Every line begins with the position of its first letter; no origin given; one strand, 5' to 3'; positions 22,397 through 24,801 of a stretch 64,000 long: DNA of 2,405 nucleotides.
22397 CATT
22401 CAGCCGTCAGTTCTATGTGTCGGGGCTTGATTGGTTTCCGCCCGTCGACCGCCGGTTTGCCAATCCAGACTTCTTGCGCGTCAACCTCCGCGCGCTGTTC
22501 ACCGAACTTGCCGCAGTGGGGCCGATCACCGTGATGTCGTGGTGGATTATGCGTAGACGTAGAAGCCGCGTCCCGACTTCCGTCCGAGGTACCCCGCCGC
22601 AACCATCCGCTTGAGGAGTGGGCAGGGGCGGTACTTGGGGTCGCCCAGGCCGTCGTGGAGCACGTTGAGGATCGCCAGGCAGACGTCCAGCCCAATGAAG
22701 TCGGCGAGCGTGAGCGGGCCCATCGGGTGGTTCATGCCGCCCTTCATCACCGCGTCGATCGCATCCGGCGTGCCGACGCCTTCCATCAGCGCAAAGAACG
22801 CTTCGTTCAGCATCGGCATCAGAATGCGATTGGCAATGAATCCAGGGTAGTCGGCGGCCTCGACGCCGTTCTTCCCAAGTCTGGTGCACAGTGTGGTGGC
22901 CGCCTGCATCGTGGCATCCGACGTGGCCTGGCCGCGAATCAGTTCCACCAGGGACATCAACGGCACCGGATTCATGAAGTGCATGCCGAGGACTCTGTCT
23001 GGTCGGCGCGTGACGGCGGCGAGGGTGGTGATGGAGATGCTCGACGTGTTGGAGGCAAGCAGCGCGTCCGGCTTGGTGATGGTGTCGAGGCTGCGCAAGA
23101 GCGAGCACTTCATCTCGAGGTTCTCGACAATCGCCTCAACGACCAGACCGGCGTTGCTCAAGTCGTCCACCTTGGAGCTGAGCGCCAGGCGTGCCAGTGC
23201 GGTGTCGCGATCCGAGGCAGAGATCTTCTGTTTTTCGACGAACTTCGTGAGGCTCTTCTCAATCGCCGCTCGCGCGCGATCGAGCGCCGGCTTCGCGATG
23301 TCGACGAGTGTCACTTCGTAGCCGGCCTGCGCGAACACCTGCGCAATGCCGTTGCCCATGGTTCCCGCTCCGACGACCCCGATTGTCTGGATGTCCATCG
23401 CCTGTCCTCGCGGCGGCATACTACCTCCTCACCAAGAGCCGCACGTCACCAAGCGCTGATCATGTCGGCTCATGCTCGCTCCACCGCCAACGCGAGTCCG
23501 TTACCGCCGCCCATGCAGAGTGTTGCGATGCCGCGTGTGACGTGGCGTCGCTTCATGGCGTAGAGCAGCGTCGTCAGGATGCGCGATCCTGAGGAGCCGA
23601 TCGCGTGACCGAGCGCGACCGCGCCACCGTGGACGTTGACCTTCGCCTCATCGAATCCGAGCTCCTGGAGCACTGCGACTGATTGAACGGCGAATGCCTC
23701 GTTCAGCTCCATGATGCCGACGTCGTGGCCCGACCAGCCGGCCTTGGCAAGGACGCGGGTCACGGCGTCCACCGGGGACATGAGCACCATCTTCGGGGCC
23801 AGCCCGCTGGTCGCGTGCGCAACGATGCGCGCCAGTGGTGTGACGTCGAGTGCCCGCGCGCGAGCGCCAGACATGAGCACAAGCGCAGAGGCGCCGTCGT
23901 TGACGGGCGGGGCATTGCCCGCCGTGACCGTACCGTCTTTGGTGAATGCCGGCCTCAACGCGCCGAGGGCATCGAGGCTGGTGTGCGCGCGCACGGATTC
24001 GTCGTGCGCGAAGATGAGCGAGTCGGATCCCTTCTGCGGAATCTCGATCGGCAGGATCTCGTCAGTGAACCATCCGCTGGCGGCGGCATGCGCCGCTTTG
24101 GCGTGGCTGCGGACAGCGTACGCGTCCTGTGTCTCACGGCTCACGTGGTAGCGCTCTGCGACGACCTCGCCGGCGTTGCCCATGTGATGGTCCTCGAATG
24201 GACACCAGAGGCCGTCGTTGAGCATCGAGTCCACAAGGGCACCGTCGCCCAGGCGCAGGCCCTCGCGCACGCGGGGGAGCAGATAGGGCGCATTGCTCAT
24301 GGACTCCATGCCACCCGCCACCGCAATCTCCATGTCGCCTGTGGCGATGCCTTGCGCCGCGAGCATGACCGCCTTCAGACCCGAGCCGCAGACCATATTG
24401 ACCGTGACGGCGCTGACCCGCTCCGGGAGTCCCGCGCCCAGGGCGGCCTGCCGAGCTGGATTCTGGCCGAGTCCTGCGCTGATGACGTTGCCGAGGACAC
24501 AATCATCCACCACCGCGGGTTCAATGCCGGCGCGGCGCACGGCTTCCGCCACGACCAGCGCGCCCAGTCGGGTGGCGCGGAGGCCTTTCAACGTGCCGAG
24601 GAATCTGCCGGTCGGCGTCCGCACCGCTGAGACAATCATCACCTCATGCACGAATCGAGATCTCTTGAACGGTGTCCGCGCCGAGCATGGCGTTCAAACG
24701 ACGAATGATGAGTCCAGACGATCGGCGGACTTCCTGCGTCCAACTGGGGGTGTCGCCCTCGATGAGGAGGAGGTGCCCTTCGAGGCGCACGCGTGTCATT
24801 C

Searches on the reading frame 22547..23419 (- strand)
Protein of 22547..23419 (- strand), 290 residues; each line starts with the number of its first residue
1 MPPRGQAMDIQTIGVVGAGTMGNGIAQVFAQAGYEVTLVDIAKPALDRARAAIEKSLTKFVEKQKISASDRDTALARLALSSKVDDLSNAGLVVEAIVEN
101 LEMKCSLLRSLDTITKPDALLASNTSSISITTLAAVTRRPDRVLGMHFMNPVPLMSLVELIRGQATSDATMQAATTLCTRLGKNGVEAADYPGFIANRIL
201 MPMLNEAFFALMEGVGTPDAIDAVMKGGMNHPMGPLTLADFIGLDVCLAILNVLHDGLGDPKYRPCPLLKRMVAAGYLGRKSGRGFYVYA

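Call 35: search_protein_families(library=pfam, proteins=[window:22547-23419:-], max_evalue=0.00001)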
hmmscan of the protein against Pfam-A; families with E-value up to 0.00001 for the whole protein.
window:22547-23419:- (290 aa): 3 families
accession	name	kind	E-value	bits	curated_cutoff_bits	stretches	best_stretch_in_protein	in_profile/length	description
PF02737.24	3HCDH_N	-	3.3e-64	216.5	22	1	12-190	1-179/180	3-hydroxyacyl-CoA dehydrogenase, NAD binding domain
PF00725.27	3HCDH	-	1.1e-35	122.5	22.1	1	193-289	1-97/97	3-hydroxyacyl-CoA dehydrogenase, C-terminal domain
PF03446.21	NAD_binding_2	-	6.4e-07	30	21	1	12-99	1-86/161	NAD binding domain of 6-phosphogluconate dehydrogenase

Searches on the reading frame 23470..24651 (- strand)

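Call 35: search_protein_families(library=pfam, proteins=[window:23470-24651:-], max_evalue=0.00001)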
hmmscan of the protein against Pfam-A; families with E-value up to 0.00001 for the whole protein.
window:23470-24651:- (393 aa): 3 families
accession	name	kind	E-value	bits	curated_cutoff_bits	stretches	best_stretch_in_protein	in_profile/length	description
PF00108.29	Thiolase_N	-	3.9e-97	325.1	26.4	1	4-261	1-258/260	Thiolase, N-terminal domain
PF02803.24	Thiolase_C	-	1.9e-41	141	27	1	271-392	2-123/123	Thiolase, C-terminal domain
PF00109.32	ketoacyl-synt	-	1.4e-06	28.6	20.8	0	81-120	167-206/252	Beta-ketoacyl synthase, N-terminal domain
